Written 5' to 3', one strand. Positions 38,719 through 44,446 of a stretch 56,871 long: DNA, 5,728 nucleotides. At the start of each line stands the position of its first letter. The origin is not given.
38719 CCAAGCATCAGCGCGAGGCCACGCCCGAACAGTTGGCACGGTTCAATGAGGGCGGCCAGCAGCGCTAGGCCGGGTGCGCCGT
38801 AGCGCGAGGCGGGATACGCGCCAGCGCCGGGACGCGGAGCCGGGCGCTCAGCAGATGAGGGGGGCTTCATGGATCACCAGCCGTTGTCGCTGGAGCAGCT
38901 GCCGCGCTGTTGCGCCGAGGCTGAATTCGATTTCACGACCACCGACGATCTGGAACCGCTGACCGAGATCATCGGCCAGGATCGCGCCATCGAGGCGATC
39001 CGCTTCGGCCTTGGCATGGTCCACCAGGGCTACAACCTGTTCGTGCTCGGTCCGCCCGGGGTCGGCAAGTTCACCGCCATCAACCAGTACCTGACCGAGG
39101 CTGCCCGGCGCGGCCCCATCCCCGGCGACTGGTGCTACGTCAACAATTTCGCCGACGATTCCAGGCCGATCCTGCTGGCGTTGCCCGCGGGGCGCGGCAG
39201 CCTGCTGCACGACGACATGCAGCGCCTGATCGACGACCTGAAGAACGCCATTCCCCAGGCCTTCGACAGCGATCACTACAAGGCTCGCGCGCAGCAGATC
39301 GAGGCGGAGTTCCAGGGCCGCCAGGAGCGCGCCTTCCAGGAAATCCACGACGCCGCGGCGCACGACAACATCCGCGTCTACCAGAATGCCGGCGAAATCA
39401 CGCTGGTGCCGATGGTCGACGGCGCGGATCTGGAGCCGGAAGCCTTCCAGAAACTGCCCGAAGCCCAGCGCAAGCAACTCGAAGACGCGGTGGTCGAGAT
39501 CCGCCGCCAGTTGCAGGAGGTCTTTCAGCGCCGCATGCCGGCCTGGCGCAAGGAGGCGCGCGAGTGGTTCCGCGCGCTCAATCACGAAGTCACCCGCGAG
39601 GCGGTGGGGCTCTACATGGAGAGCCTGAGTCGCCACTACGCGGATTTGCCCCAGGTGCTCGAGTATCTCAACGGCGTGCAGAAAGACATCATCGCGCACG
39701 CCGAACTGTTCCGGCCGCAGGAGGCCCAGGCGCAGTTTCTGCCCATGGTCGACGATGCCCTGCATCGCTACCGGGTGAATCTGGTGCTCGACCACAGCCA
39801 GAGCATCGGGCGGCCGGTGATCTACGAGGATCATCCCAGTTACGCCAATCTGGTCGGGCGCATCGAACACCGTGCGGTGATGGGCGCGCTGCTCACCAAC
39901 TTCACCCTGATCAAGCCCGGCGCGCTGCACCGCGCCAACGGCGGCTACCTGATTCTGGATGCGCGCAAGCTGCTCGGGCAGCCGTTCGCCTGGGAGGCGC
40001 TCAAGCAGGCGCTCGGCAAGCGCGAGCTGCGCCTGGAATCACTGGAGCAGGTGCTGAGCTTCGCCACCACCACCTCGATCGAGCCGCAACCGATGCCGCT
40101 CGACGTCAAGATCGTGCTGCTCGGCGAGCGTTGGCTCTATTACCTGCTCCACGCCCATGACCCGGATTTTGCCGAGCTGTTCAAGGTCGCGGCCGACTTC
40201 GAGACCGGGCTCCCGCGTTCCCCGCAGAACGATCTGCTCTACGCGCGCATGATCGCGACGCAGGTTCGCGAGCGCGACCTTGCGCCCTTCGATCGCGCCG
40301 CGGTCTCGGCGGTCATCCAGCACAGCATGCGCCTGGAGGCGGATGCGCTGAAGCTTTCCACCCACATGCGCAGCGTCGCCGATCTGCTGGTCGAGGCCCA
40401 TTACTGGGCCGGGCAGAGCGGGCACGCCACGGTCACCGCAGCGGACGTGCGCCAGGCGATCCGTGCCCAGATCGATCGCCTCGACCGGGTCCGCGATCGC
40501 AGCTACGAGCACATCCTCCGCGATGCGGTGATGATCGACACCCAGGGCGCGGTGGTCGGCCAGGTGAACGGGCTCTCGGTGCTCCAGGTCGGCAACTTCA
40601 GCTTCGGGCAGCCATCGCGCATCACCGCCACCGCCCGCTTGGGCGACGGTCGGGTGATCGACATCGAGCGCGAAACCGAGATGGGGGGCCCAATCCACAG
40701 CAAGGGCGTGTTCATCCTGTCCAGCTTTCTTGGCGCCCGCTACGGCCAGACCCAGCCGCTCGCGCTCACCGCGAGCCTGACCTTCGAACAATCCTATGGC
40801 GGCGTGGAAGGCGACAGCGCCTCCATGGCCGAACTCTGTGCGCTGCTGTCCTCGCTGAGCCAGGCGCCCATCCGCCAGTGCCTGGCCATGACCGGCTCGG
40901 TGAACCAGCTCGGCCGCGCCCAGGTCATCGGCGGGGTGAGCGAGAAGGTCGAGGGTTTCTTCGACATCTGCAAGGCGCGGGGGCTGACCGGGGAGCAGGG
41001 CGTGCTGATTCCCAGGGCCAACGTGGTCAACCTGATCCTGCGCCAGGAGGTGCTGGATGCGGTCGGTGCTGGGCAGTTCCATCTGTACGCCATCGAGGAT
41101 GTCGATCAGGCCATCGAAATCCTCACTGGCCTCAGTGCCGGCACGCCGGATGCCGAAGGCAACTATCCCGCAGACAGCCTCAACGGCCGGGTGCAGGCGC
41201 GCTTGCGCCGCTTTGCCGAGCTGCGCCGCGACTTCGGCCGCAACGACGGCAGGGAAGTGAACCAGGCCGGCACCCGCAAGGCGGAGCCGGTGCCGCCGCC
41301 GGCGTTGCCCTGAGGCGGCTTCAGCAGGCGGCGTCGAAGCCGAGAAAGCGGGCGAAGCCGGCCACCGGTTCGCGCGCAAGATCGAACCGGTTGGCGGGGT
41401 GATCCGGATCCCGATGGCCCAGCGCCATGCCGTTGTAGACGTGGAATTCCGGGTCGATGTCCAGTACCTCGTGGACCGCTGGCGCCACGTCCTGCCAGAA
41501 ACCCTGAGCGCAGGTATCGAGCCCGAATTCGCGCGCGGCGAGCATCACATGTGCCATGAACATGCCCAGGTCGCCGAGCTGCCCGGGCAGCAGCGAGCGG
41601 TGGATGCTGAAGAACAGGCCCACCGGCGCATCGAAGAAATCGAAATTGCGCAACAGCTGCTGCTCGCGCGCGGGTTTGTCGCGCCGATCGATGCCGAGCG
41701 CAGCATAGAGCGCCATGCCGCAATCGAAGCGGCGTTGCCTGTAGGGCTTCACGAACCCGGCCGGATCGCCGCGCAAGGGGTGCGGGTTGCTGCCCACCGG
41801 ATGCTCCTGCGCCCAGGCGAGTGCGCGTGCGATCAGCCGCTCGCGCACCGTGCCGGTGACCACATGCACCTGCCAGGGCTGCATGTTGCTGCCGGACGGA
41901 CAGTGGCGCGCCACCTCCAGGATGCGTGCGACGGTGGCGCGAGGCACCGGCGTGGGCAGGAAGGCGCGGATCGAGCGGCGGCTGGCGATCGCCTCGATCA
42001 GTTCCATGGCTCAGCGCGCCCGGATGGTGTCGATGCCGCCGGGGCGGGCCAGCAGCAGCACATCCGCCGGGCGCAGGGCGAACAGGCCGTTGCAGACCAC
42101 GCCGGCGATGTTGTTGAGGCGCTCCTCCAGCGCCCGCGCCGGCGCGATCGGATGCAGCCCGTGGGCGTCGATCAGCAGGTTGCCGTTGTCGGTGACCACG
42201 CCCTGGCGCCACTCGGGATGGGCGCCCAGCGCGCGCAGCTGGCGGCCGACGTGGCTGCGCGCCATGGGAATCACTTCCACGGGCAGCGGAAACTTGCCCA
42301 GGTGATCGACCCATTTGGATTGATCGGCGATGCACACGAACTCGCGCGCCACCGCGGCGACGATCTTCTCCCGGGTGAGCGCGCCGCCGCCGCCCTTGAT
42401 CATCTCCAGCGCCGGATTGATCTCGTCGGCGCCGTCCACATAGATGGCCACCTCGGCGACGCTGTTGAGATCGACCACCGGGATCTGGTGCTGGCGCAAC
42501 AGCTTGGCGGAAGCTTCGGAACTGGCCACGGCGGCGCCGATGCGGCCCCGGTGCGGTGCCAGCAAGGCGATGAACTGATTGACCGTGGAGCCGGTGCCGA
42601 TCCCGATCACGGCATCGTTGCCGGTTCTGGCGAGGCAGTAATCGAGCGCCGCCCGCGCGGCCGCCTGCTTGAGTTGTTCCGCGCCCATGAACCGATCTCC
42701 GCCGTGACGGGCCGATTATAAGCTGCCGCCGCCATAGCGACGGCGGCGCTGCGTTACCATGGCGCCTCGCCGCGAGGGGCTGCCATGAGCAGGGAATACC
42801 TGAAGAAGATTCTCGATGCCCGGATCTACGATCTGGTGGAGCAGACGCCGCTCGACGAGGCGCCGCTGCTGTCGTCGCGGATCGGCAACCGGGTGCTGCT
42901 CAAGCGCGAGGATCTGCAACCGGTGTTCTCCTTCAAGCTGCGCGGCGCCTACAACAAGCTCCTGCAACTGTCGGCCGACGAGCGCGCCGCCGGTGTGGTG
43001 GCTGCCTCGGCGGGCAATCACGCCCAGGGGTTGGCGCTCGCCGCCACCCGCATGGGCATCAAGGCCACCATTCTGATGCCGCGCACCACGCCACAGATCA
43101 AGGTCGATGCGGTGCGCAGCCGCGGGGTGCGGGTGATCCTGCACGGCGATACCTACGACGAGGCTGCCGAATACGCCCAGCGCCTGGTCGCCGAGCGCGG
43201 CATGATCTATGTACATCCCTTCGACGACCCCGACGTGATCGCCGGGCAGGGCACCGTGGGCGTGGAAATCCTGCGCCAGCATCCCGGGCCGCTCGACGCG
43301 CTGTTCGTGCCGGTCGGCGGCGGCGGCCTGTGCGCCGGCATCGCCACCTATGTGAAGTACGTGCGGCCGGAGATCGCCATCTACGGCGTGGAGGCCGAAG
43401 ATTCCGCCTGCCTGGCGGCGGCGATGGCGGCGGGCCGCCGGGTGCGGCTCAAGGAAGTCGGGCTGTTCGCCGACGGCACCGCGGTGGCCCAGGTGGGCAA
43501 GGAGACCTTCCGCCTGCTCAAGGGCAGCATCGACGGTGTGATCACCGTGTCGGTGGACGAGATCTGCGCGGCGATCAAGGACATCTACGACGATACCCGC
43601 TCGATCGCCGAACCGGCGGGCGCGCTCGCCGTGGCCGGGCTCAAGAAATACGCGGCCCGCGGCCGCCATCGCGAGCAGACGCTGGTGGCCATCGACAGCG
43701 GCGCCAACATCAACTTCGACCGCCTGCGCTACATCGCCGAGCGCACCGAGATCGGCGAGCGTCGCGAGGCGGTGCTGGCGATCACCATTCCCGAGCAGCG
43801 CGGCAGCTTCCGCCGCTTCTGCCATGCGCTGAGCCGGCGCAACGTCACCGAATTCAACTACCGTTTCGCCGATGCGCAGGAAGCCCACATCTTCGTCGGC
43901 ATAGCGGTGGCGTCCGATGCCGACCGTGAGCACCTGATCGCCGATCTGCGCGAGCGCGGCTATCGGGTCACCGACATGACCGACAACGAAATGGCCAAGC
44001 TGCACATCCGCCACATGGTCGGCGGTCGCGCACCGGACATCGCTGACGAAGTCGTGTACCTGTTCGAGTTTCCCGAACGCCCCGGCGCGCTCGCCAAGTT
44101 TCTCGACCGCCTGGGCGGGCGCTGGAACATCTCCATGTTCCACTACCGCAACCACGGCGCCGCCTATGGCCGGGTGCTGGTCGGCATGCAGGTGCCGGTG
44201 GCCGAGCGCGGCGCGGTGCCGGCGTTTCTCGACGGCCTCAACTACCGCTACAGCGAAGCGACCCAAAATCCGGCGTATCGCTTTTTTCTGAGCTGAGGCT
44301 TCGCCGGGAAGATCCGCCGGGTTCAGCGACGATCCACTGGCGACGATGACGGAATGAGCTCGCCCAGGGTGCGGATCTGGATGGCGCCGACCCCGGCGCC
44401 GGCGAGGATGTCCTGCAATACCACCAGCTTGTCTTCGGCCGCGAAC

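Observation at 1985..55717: Most gene boundaries carry locus-specific short tandem 'stutter' arrays built from the neighbouring gene's own stop/start region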

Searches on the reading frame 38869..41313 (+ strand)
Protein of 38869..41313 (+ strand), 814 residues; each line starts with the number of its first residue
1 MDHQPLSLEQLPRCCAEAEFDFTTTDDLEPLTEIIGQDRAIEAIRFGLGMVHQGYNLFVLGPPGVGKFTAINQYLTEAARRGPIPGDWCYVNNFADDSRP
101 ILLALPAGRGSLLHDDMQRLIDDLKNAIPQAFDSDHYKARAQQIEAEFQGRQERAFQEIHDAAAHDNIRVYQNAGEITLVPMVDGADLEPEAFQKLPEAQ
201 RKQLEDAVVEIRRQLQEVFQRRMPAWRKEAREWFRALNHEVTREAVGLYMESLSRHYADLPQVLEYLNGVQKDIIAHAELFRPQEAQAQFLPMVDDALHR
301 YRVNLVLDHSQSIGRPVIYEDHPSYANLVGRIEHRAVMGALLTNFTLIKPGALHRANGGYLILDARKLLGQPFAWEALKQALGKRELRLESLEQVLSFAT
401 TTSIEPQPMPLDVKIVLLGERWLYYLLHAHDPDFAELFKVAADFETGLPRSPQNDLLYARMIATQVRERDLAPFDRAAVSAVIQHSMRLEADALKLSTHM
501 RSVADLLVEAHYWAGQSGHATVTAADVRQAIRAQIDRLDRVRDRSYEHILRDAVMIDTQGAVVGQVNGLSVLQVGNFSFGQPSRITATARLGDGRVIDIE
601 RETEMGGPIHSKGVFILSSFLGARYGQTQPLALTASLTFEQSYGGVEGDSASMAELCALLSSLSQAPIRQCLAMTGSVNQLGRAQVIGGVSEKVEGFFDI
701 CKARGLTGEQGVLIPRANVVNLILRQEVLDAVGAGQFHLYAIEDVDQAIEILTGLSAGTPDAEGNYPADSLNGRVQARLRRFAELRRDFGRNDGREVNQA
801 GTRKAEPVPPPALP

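Call 23: search_protein_families(library=pfam, max_evalue=0.00001, proteins=[window:38869-41313:+])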
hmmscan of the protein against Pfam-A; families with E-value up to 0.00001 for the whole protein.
window:38869-41313:+ (814 aa): 4 families
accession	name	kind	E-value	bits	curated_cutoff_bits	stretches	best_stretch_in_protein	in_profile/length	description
PF13654.12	AAA_32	-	5e-54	182.3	21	1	314-445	2-133/133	LonB-like, AAA domain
PF20436.4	LonB_AAA-LID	-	1.7e-22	79.7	22.4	1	473-537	1-65/65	Archaeal LonB, AAA+ ATPase LID domain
PF20437.3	LonC_helical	-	1.6e-15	57.2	24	1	87-120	1-34/34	Lon-like LonC helical domain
PF05362.19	Lon_C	-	6.2e-07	29.6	21.1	1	647-750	108-200/205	Lon protease (S16) C-terminal proteolytic domain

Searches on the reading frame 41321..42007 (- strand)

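Call 23: search_protein_families(library=pfam, max_evalue=0.00001, proteins=[window:41321-42007:-])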
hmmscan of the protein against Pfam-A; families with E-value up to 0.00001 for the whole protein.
window:41321-42007:- (228 aa): 2 families
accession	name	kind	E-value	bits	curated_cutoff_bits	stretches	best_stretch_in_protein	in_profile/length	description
PF00881.29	Nitroreductase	-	1.2e-32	113.9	23.5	1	7-198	1-167/167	Nitroreductase family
PF14512.11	TM1586_NiRdase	-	3.4e-06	27.3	27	0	25-54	159-189/215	Putative TM nitroreductase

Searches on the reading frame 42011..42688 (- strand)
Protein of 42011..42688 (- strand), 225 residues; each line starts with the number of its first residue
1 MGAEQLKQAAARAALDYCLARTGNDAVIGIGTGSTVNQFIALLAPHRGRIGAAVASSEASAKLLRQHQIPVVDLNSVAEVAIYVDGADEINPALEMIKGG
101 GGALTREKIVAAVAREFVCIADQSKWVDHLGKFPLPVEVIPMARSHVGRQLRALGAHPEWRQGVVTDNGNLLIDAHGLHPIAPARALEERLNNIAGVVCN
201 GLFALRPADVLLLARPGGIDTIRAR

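Call 23: search_protein_families(library=pfam, max_evalue=0.00001, proteins=[window:42011-42688:-])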
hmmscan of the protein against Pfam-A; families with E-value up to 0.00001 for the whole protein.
window:42011-42688:- (225 aa): 1 family
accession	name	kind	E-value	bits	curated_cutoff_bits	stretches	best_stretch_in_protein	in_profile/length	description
PF06026.20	Rib_5-P_isom_A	-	5.4e-59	199.1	26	1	53-216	2-171/173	Ribose 5-phosphate isomerase A (phosphoriboisomerase A)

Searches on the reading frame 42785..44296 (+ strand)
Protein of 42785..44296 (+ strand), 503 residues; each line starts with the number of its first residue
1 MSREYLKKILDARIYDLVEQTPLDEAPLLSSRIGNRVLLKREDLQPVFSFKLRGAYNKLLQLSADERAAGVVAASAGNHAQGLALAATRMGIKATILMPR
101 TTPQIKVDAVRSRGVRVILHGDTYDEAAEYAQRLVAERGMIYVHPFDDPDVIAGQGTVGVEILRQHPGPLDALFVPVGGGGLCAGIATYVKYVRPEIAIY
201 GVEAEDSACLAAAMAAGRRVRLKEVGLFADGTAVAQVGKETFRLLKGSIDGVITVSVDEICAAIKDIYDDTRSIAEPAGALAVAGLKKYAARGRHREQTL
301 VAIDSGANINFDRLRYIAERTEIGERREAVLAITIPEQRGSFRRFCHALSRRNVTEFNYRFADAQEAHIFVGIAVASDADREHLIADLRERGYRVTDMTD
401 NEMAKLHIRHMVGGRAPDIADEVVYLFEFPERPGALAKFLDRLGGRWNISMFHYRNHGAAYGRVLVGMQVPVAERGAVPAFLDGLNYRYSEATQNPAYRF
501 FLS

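Call 23: search_protein_families(library=pfam, max_evalue=0.00001, proteins=[window:42785-44296:+])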
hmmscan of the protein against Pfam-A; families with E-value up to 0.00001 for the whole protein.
window:42785-44296:+ (503 aa): 2 families
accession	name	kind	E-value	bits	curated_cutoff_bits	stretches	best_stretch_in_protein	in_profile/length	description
PF00291.31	PALP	-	5.4e-83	279.2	35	1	16-306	3-295/295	Pyridoxal-phosphate dependent enzyme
PF00585.24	Thr_dehydrat_C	-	1.3e-51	172.8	27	2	319-408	1-91/91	C-terminal regulatory domain of Threonine dehydratase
